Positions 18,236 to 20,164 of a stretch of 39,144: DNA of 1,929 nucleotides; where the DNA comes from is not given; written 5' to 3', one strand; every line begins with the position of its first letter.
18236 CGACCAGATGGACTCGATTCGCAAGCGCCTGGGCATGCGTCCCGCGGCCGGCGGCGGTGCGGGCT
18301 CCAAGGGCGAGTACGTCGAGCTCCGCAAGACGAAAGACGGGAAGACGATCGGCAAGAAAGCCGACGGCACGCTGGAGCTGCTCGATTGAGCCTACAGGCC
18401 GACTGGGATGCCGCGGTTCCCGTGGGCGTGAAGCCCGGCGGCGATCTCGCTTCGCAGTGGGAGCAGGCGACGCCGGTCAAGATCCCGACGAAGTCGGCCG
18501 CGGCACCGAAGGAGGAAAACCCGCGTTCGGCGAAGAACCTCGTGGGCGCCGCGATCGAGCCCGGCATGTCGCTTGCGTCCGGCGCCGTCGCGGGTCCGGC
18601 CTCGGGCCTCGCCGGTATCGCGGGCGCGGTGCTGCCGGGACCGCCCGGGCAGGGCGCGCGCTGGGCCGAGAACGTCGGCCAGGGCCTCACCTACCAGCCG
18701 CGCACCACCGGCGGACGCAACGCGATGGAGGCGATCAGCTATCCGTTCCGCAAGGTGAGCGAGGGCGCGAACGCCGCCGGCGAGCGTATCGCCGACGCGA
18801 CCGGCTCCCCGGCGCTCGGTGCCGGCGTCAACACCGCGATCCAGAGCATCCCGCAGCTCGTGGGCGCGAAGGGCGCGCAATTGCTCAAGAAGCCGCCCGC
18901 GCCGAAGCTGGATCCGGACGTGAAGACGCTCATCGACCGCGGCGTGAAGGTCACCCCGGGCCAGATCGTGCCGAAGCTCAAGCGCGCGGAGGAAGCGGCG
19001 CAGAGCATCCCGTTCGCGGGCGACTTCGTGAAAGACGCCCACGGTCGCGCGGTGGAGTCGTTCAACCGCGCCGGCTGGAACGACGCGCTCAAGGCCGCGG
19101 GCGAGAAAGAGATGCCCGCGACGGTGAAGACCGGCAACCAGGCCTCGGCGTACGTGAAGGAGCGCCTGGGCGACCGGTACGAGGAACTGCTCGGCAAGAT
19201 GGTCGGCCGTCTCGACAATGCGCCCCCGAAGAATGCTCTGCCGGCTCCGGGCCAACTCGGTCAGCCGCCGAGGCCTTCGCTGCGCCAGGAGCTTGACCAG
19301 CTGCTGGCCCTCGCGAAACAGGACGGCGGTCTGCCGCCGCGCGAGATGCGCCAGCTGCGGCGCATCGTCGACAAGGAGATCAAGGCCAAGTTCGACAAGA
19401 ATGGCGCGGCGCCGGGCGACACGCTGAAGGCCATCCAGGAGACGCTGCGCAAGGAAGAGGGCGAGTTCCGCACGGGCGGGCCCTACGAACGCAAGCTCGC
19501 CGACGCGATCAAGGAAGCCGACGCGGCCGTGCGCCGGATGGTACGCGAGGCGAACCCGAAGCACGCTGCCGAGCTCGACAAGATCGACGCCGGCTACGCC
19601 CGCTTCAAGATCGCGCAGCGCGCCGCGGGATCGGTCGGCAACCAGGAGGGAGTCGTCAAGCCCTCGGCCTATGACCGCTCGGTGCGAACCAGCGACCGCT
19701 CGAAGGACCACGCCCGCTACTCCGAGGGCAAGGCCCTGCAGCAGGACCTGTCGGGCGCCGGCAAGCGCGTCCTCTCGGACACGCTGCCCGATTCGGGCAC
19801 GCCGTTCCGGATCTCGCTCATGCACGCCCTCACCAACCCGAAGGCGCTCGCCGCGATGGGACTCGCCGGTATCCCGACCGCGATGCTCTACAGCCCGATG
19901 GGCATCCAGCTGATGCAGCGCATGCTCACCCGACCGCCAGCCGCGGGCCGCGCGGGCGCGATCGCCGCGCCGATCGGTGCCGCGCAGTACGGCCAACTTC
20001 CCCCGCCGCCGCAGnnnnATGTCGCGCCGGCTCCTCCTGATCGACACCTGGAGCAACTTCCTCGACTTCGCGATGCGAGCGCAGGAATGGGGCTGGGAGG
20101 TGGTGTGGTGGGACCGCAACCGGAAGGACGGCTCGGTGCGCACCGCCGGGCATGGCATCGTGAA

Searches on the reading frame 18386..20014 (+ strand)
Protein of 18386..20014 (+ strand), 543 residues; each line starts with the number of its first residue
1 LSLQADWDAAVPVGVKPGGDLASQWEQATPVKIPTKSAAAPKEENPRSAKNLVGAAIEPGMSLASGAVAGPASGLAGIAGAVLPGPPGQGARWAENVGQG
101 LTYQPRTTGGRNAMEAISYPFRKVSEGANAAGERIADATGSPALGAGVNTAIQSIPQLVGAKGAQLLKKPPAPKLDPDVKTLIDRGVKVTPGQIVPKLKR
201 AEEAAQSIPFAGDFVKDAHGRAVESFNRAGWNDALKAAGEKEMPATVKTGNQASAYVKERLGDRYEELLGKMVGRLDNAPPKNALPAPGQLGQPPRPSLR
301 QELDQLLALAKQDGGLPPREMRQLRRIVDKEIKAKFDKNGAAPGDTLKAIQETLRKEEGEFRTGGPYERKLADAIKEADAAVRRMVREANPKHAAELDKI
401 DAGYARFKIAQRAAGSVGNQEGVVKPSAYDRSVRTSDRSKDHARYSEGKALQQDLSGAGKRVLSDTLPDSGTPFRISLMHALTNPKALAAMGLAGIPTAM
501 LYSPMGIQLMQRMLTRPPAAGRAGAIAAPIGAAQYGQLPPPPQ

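Call 11: search_protein_families(library=phrogs, proteins=[window:18386-20014:+], max_evalue=0.001)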
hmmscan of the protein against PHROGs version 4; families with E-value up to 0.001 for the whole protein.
window:18386-20014:+ (543 aa): 0 families

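Call 22: search_protein_families(library=pfam, proteins=[window:18386-20014:+], max_evalue=0.1)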
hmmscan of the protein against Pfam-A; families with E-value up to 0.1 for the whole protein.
window:18386-20014:+ (543 aa): 0 families

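Call 84: search_dna_similar(query=window:18386-20014:+, collection=phages, mode=protein, max_rows=15, max_evalue=0.001)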
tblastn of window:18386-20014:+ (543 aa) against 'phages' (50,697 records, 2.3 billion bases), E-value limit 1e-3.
Records with a match: 2; places in all: 2; records where one place covers at least 80% of the query: 0.
Best place of each record, by identity: <60% 2.
By first word of the organism name: Microcystis 1; Phage 1.
By host as written in the record: - 2.
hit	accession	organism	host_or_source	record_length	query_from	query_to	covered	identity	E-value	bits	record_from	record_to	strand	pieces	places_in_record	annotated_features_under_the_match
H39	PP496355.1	Microcystis phage Mvi-Yong1342-1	Microcystis viridis FACHB-1342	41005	176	475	55%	27.5%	1e-11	74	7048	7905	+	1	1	lytic transglycosylase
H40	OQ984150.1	Phage C72C1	-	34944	180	482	56%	27.1%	4e-8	62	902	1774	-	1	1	DNA ejection protein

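Call 86: get_annotated_region(hit=H40, flank=6000)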
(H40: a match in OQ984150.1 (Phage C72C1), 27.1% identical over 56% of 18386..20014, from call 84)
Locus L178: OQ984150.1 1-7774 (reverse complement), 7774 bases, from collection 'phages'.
description: Phage C72C1, complete genome.
organism: Phage C72C1 (NCBI taxid 3053736)
taxonomy: Viruses; Duplodnaviria; Heunggongvirae; Uroviricota; Caudoviricetes
host: -; source: -; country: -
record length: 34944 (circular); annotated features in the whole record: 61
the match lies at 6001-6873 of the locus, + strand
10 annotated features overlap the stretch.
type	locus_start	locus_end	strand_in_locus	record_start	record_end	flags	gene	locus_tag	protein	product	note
CDS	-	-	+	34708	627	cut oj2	-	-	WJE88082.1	hypothetical protein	-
CDS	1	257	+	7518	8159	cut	-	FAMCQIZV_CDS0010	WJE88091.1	virion structural protein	-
CDS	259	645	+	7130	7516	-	-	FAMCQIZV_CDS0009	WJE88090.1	head protein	-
CDS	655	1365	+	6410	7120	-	-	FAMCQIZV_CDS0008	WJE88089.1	hypothetical protein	-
CDS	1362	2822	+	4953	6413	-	-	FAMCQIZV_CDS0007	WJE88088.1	virion structural protein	-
CDS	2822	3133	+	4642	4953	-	-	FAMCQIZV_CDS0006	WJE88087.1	hypothetical protein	-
CDS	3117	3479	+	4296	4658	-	-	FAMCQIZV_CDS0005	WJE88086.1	hypothetical protein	-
CDS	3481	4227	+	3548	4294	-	-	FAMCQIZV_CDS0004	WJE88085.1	hypothetical protein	-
CDS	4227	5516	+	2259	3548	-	-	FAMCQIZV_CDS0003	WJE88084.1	hypothetical protein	-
CDS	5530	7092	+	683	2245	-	-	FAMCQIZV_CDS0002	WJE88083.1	DNA ejection protein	-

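Call 87: get_annotated_region(hit=H39, flank=7000)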
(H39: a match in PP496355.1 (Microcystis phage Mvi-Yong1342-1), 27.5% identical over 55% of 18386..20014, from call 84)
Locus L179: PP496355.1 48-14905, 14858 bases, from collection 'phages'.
description: Microcystis phage Mvi-Yong1342-1, complete genome.
organism: Microcystis phage Mvi-Yong1342-1 (NCBI taxid 3143005)
taxonomy: Viruses
host: -; source: Microcystis viridis FACHB-1342; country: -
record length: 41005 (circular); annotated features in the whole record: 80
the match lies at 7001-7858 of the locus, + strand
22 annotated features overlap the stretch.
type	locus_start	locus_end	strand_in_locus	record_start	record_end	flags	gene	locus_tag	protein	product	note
misc_feature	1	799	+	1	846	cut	-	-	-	-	similar to head protein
CDS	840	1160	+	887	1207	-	-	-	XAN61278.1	WD-40 repeat protein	-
CDS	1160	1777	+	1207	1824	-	-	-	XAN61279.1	tail tubular protein A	-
CDS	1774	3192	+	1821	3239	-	-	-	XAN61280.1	hypothetical protein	-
CDS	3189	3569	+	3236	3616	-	-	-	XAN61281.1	hypothetical protein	-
CDS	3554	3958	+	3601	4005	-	-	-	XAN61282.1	hypothetical protein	-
CDS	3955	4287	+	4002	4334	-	-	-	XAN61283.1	hypothetical protein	-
CDS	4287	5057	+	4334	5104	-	-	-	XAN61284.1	hypothetical protein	-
CDS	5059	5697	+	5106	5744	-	-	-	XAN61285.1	hypothetical protein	-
CDS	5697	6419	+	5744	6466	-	-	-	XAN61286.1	hypothetical protein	-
CDS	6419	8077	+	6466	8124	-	-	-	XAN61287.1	lytic transglycosylase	catalytic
CDS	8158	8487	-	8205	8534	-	-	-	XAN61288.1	hypothetical protein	-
CDS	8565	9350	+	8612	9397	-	-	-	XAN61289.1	hypothetical protein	-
CDS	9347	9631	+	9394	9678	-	-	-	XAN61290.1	hypothetical protein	-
CDS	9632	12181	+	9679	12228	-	-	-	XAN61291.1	hypothetical protein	-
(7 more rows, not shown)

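Call 88: search_protein_families(library=padloc, proteins=[window:18386-20014:+], max_evalue=0.01)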
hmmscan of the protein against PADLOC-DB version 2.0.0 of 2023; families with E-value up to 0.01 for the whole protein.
window:18386-20014:+ (543 aa): 0 families
